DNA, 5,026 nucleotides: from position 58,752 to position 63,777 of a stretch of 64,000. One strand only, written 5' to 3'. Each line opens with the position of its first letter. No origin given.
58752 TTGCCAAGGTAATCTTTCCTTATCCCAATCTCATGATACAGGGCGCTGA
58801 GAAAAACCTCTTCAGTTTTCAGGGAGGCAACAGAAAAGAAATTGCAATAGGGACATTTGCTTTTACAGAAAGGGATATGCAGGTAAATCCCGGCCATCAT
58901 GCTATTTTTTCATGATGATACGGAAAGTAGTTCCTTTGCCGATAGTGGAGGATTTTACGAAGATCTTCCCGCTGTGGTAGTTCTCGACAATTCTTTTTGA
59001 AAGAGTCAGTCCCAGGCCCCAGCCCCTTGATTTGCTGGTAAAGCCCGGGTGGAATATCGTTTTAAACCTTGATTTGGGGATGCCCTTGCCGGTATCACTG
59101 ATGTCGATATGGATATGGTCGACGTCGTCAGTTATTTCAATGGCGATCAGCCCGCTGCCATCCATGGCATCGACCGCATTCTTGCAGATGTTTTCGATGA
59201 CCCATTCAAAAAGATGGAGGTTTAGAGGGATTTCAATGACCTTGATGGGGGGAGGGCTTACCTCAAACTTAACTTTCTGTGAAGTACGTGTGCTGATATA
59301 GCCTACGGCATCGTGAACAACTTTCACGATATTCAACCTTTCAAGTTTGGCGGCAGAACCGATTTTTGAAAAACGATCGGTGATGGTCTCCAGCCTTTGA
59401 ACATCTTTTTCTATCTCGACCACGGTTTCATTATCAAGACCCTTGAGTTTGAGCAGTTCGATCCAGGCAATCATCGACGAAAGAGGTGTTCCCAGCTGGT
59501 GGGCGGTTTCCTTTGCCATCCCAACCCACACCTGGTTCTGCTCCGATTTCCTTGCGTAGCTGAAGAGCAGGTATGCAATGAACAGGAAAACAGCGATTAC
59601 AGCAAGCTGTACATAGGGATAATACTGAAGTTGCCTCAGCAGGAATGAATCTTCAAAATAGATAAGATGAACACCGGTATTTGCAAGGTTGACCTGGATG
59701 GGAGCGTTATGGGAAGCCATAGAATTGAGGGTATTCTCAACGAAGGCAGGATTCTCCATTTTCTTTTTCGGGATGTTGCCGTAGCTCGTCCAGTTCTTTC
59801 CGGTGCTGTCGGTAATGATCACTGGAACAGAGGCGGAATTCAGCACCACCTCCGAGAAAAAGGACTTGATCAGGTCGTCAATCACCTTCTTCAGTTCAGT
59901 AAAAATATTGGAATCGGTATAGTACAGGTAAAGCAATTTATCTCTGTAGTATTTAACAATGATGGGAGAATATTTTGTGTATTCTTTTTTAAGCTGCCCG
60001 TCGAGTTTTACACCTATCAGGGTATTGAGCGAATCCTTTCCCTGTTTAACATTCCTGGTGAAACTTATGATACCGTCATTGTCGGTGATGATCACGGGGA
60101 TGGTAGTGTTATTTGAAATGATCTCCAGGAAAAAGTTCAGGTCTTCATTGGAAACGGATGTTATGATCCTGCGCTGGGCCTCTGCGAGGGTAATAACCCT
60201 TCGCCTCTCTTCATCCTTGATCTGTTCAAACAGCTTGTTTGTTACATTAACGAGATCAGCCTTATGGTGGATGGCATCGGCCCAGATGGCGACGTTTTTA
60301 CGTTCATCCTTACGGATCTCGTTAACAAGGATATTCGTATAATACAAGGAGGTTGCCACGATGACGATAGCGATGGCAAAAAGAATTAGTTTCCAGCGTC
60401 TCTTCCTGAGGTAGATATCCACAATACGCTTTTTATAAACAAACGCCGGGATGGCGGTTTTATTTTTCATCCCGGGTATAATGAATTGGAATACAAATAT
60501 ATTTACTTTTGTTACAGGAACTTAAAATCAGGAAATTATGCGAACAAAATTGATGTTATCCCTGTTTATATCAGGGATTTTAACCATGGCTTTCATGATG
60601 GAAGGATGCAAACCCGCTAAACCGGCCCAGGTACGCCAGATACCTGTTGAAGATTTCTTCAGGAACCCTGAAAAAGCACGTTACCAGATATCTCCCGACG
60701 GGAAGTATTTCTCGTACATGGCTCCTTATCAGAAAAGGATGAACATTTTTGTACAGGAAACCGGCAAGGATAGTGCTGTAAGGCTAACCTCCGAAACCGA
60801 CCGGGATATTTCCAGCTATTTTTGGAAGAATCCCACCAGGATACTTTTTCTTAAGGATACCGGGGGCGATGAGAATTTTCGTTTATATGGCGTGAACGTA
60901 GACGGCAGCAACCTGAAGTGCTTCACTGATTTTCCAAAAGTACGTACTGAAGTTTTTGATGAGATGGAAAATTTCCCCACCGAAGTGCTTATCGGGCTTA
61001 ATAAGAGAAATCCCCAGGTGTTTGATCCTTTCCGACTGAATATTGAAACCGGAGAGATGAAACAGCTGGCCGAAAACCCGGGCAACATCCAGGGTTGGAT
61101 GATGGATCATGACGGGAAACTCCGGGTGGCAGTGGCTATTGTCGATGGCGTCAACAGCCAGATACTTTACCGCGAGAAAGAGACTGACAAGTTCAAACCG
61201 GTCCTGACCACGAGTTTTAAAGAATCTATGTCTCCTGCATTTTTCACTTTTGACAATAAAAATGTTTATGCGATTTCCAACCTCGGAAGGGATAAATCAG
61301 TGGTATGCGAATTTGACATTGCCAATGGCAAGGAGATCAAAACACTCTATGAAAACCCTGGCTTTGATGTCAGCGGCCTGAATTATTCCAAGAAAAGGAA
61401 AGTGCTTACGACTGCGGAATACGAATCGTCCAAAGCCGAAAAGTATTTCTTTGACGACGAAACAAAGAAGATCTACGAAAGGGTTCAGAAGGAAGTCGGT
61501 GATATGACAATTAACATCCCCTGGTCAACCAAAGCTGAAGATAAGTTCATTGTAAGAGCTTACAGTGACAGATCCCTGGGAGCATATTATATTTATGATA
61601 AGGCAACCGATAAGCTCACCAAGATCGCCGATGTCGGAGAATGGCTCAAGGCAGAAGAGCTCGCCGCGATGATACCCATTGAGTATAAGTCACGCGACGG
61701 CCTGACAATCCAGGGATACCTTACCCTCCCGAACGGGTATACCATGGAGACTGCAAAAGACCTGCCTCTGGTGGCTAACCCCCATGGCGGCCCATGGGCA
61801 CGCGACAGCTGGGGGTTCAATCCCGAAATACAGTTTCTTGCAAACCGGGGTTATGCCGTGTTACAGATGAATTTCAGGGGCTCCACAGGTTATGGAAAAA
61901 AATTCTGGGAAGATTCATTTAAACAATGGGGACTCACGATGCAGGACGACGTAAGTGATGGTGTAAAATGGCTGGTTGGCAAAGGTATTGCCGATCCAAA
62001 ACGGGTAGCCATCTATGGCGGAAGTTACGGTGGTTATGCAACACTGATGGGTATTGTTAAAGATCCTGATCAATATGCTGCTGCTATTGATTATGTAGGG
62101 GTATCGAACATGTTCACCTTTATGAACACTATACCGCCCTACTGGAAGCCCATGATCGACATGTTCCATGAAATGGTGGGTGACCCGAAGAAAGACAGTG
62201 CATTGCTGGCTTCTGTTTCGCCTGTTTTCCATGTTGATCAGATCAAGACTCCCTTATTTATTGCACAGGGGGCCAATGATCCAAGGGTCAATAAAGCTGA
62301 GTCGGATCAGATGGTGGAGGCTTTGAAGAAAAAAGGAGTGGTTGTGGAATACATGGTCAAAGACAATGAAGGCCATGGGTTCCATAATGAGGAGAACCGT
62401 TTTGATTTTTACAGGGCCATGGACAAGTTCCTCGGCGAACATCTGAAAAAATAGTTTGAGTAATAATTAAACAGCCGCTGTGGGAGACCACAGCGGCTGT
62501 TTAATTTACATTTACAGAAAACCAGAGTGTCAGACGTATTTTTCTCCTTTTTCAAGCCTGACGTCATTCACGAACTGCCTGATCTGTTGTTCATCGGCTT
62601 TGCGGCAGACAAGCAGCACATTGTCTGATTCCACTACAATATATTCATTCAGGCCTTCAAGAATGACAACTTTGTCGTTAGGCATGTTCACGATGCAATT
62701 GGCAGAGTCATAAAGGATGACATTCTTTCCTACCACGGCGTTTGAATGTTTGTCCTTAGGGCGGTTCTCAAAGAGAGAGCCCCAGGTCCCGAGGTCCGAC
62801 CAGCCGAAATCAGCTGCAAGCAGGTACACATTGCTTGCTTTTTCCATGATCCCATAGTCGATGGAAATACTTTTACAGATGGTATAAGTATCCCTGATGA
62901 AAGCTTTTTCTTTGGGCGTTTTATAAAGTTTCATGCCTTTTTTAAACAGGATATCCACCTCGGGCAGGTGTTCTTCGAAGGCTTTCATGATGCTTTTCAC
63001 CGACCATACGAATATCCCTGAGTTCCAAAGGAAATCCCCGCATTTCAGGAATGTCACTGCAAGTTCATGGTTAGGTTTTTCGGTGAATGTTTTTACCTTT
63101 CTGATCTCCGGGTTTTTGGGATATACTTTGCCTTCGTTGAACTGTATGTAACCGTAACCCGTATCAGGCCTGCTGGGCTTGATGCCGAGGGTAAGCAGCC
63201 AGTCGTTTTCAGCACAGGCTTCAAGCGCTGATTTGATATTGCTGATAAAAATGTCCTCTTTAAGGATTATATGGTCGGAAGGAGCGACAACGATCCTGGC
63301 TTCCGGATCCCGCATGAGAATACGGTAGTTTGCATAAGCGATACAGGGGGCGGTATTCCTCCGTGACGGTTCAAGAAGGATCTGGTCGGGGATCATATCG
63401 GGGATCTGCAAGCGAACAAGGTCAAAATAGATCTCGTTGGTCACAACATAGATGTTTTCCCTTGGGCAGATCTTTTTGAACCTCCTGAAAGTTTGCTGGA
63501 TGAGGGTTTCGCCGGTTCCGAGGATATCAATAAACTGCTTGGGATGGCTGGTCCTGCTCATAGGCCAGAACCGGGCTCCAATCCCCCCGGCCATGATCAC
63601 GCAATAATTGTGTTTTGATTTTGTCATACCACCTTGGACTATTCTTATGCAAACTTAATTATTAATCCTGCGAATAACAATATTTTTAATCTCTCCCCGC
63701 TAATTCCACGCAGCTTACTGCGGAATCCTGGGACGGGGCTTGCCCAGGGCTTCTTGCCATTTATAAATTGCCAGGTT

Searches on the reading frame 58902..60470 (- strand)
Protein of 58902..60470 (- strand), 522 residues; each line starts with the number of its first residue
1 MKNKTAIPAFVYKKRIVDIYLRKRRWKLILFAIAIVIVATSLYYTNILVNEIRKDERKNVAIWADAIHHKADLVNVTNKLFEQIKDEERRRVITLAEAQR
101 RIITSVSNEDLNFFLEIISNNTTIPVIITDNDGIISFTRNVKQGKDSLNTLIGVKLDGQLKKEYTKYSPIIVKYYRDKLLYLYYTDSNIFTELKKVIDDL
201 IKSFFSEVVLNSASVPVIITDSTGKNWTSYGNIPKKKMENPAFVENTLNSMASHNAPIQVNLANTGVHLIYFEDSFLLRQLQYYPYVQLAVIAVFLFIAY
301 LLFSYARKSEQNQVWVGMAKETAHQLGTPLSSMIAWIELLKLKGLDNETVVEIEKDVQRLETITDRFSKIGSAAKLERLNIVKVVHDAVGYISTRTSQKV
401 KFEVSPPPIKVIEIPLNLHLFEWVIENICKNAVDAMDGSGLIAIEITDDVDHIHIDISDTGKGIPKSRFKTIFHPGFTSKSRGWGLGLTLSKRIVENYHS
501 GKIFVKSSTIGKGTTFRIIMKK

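Call 10: search_protein_families(library=pfam, proteins=[window:58902-60470:-], max_evalue=0.00001)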
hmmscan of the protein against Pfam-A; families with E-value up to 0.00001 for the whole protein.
window:58902-60470:- (522 aa): 2 families
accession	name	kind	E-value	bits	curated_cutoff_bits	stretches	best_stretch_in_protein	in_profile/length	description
PF02518.31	HATPase_c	-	1.7e-20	74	26.4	1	423-520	8-107/111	Histidine kinase-, DNA gyrase B-, and HSP90-like ATPase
PF00512.31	HisKA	-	9.5e-06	26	26.9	0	320-370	7-63/66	His Kinase A (phospho-acceptor) domain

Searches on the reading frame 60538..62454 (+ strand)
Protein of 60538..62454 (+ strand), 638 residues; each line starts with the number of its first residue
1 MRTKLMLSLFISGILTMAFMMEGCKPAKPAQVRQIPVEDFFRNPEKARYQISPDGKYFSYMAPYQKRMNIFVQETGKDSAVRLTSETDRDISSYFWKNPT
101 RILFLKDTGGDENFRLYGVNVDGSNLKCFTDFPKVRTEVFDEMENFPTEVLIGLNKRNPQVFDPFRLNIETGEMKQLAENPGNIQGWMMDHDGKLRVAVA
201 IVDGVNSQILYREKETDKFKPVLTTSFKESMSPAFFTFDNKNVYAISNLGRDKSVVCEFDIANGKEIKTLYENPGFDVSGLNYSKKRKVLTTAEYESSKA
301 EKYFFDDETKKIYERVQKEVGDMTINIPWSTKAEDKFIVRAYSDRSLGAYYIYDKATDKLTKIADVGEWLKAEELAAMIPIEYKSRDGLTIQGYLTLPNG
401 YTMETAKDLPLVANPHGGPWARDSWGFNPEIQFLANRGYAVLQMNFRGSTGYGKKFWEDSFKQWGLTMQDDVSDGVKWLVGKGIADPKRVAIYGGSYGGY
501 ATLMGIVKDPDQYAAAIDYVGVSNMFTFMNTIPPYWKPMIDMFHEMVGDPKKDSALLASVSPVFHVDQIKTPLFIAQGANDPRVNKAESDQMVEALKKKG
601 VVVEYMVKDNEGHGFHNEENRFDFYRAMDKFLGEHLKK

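Call 10: search_protein_families(library=pfam, proteins=[window:60538-62454:+], max_evalue=0.00001)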
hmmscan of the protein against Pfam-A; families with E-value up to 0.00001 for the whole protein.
window:60538-62454:+ (638 aa): 6 families
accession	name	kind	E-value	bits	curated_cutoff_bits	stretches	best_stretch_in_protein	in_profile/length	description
PF00326.27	Peptidase_S9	-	1.1e-46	159.4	22.6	1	425-637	1-211/213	Prolyl oligopeptidase family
PF20434.5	BD-FAE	-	3e-15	56.7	26.8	1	405-596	9-215/215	BD-FAE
PF02129.25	Peptidase_S15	-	3.8e-12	46.9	23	1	404-527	14-134/262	X-Pro dipeptidyl-peptidase (S15 family)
PF01738.24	DLH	-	4.8e-10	39.8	21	1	432-622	35-195/217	Dienelactone hydrolase family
PF12146.15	Hydrolase_4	-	3.8e-07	30.1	27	0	565-619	186-238/239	Serine aminopeptidase, S33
PF07859.19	Abhydrolase_3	-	2.6e-06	27.8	25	1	470-616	50-209/210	alpha/beta hydrolase fold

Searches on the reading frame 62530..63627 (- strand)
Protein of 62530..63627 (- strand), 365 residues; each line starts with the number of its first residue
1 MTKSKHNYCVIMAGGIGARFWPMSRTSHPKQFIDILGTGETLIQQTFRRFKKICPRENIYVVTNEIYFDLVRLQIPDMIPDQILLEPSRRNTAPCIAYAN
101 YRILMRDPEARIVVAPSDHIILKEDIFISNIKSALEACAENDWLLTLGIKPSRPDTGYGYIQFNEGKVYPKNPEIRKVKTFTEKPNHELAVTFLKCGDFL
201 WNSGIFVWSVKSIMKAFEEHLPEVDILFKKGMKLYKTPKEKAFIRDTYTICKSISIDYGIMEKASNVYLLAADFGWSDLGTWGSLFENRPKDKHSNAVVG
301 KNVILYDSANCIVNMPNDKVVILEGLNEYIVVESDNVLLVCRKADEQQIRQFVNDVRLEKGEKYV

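Call 10: search_protein_families(library=pfam, proteins=[window:62530-63627:-], max_evalue=0.00001)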
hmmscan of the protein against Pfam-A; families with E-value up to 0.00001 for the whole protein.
window:62530-63627:- (365 aa): 2 families
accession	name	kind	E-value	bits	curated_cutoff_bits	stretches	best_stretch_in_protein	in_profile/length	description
PF00483.29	NTP_transferase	-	1.4e-35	123.5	21.2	1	10-292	3-242/245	Nucleotidyl transferase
PF22640.1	ManC_GMP_beta-helix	-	1.2e-07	31.9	27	1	302-354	2-53/55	MannoseP isomerase/GMP-like beta-helix domain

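Call 48: find_encoding_contigs(protein=window:62530-63627:-, flank=10000, max_places=4)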
Protein window:62530-63627:- (365 aa): 7 contigs read that carry it; 4 places shown.
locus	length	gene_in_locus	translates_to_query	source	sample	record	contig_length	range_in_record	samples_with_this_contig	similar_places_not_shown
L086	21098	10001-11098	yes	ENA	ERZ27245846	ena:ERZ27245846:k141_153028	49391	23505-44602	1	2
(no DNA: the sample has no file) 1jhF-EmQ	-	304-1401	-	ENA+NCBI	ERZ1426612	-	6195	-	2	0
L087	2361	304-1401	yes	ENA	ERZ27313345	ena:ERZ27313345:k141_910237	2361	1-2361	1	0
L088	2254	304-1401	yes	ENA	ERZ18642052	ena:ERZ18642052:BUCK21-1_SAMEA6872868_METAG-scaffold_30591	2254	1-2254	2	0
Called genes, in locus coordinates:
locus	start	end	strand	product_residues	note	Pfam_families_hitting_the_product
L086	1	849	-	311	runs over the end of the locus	PF00781:DAGK_cat, PF19279:YegS_C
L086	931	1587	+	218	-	-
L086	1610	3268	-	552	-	PF04932:Wzy_C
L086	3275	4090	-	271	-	PF01522:Polysacc_deac_1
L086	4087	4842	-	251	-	PF00535:Glycos_transf_2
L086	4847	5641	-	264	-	PF00795:CN_hydrolase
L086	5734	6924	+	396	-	PF00162:PGK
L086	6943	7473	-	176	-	PF02674:Colicin_V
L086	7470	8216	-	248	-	PF00005:ABC_tran, PF13304:AAA_21 (weak)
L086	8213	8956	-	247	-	PF02405:MlaE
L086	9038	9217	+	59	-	-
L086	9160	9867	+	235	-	-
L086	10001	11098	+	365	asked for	PF00483:NTP_transferase, PF22640:ManC_GMP_beta-helix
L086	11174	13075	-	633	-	PF02129:Peptidase_S15, PF20434:BD-FAE, PF01738:DLH, PF12146:Hydrolase_4 (faint), PF00326:Peptidase_S9, PF07859:Abhydrolase_3 (weak)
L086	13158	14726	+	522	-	PF00512:HisKA (weak), PF02518:HATPase_c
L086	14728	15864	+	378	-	PF04055:Radical_SAM, PF06969:HemN_C (weak)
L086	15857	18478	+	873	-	PF00246:Peptidase_M14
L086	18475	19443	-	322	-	PF10672:Methyltrans_SAM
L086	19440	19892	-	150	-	PF09424:YqeY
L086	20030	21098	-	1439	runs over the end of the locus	PF13004:BACON, PF19190:BACON_2, PF13004:BACON (weak), PF19190:BACON_2, PF13004:BACON, PF19190:BACON_2, PF19190:BACON_2, PF18962:Por_Secre_tail, +2 more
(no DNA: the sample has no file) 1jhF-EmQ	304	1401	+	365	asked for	PF00483:NTP_transferase, PF22640:ManC_GMP_beta-helix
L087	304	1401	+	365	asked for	PF00483:NTP_transferase, PF22640:ManC_GMP_beta-helix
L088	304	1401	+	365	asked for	PF00483:NTP_transferase, PF22640:ManC_GMP_beta-helix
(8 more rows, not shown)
